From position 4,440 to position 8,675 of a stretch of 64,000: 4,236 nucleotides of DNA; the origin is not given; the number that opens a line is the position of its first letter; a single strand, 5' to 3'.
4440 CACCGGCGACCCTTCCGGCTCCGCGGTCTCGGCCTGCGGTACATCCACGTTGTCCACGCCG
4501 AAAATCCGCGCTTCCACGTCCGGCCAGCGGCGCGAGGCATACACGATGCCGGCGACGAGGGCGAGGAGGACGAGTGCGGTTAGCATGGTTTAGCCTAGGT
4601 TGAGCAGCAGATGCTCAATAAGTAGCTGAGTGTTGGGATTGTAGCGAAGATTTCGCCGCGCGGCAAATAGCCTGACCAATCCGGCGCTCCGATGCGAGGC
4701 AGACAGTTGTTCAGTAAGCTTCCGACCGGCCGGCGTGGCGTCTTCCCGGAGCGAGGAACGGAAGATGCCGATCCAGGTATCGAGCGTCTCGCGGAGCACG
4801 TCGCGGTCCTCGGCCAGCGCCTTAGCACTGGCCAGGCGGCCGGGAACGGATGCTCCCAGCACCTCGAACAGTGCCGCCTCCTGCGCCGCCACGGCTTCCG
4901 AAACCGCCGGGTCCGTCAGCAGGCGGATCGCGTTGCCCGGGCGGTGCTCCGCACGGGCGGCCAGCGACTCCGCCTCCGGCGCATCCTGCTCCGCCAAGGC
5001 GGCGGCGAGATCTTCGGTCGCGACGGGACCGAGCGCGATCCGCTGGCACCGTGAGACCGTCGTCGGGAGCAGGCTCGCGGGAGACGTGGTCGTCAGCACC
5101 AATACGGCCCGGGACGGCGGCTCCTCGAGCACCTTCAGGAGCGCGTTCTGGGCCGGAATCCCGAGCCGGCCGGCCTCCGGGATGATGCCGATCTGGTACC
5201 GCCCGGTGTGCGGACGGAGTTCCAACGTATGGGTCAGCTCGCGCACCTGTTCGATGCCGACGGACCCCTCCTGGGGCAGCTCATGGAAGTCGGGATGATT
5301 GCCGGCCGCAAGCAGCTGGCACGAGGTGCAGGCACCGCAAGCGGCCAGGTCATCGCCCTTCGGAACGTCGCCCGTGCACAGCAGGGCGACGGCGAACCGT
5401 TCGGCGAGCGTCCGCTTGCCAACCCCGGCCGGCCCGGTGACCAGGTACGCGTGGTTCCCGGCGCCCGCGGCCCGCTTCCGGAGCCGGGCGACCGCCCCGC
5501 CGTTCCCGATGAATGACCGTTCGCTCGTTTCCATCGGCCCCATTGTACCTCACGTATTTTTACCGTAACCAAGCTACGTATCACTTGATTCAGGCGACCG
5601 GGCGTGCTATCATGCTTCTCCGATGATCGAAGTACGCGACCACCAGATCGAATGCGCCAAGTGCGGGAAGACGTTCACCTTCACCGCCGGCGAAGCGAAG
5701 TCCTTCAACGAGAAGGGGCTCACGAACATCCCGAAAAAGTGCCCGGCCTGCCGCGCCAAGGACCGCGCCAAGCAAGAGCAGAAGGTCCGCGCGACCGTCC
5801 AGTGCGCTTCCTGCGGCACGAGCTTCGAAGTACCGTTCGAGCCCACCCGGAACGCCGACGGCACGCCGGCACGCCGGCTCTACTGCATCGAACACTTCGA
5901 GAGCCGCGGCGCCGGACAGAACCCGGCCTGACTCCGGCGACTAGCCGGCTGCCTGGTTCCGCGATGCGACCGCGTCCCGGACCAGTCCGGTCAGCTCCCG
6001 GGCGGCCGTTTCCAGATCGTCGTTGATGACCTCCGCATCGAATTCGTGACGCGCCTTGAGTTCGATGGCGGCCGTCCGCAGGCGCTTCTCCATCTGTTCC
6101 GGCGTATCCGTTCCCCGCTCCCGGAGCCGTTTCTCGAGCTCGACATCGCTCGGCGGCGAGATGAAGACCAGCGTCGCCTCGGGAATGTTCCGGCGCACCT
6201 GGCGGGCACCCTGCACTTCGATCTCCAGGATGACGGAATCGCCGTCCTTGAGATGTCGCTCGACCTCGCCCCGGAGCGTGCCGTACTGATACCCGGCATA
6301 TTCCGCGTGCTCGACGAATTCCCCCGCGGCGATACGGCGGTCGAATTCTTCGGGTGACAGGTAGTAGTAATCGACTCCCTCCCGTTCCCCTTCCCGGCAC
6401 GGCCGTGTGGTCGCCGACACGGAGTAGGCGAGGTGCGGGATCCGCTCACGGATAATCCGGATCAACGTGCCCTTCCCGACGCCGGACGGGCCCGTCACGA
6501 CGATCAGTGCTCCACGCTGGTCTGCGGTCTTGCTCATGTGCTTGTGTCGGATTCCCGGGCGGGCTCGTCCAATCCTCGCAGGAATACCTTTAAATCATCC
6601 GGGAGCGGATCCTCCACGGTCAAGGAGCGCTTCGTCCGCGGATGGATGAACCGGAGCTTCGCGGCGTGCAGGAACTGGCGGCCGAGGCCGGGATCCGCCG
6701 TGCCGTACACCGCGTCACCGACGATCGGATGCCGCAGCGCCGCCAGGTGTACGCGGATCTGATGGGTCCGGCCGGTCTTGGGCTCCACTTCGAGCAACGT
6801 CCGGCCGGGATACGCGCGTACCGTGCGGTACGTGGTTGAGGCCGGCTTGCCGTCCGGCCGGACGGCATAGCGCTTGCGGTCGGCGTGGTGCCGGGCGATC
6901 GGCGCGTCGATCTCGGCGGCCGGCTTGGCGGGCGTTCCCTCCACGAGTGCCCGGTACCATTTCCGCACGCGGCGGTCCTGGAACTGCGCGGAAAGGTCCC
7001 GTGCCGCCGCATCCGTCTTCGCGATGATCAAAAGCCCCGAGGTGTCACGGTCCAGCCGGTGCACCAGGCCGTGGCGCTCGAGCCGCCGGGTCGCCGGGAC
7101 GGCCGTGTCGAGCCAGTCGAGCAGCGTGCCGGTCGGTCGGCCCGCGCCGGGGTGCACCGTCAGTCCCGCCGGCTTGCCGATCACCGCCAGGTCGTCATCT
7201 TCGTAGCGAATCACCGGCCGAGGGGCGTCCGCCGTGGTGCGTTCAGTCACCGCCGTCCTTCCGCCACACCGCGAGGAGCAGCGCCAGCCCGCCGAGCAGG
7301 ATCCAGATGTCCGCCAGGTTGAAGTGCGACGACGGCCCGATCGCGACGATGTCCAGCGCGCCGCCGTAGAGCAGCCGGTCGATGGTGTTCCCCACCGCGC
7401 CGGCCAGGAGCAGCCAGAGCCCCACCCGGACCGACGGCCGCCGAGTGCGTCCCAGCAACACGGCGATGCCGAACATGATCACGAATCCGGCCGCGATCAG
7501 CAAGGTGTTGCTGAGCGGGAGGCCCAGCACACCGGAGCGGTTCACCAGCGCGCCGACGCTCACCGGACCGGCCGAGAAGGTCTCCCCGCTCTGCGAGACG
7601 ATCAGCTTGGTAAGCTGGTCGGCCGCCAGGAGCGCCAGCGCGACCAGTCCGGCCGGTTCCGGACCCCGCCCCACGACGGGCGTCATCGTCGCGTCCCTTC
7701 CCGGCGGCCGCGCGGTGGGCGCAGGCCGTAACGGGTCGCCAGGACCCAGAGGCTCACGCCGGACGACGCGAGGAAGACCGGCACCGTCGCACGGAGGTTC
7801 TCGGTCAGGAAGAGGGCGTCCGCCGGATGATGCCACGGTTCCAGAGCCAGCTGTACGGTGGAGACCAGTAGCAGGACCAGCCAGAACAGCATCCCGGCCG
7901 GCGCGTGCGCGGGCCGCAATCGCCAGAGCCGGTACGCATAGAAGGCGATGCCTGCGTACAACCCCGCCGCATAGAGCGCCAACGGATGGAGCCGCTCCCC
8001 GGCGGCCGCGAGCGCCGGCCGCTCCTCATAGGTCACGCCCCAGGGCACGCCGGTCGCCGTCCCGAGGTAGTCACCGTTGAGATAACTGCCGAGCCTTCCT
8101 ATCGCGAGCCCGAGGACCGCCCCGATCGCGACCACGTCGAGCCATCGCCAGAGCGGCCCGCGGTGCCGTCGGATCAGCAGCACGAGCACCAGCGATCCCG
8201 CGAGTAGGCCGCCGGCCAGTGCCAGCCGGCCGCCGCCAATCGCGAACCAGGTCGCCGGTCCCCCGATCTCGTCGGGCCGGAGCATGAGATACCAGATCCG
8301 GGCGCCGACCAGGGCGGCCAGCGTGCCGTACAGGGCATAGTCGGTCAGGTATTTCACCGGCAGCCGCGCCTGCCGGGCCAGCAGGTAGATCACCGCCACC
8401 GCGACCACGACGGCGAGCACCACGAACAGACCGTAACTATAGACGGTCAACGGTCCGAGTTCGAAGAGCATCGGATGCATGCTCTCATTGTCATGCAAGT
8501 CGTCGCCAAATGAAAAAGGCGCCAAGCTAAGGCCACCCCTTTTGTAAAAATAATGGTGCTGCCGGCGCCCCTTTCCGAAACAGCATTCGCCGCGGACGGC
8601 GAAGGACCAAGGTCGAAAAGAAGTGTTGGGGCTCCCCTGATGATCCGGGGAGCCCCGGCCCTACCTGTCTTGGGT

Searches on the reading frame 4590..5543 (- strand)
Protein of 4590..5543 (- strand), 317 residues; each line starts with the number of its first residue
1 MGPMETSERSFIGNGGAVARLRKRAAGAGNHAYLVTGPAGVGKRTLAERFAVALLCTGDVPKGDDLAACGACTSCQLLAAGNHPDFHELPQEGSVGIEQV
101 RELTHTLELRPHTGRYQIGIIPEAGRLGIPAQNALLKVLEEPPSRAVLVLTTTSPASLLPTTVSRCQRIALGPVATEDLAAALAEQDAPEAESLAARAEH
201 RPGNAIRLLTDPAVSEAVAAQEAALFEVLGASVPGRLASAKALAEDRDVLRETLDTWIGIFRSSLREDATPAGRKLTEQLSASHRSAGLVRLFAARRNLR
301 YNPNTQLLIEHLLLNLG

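Call 87: search_protein_families(library=pfam, proteins=[window:4590-5543:-], max_evalue=0.0001)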
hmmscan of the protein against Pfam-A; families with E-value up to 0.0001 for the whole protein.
window:4590-5543:- (317 aa): 1 family
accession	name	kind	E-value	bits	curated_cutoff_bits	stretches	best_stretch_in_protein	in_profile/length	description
PF13177.12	DNA_pol3_delta2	-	4.7e-41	140.9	27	1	26-173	15-159/161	DNA polymerase III, delta subunit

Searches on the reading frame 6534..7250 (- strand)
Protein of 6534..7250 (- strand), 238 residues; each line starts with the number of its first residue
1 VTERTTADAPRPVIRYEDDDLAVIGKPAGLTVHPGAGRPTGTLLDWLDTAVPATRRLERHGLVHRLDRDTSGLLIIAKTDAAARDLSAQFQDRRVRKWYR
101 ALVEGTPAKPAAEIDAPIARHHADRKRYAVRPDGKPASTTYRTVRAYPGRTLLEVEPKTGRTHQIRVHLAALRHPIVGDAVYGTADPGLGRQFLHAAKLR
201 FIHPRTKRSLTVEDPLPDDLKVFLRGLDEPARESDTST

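Call 87: search_protein_families(library=pfam, proteins=[window:6534-7250:-], max_evalue=0.0001)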
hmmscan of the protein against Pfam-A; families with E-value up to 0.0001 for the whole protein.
window:6534-7250:- (238 aa): 1 family
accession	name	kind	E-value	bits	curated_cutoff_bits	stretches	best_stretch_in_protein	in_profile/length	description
PF00849.27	PseudoU_synth_2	-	1.9e-36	126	26.8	1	21-171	2-152/152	RNA pseudouridylate synthase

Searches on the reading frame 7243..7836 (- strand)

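Call 87: search_protein_families(library=pfam, proteins=[window:7243-7836:-], max_evalue=0.0001)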
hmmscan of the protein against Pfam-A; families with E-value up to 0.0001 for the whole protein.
window:7243-7836:- (197 aa): 1 family
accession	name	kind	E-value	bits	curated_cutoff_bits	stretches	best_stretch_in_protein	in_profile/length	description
PF01252.23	Peptidase_A8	-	1.2e-18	68.1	25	1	65-191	1-141/142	Signal peptidase (SPase) II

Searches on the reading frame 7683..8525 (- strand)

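Call 87: search_protein_families(library=pfam, proteins=[window:7683-8525:-], max_evalue=0.0001)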
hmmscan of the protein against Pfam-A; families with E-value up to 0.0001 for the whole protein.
window:7683-8525:- (280 aa): 1 family
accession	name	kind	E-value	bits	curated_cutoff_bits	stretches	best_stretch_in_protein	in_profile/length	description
PF01790.23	LGT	-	4.3e-34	118.3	24.9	1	18-245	1-221/240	Prolipoprotein diacylglyceryl transferase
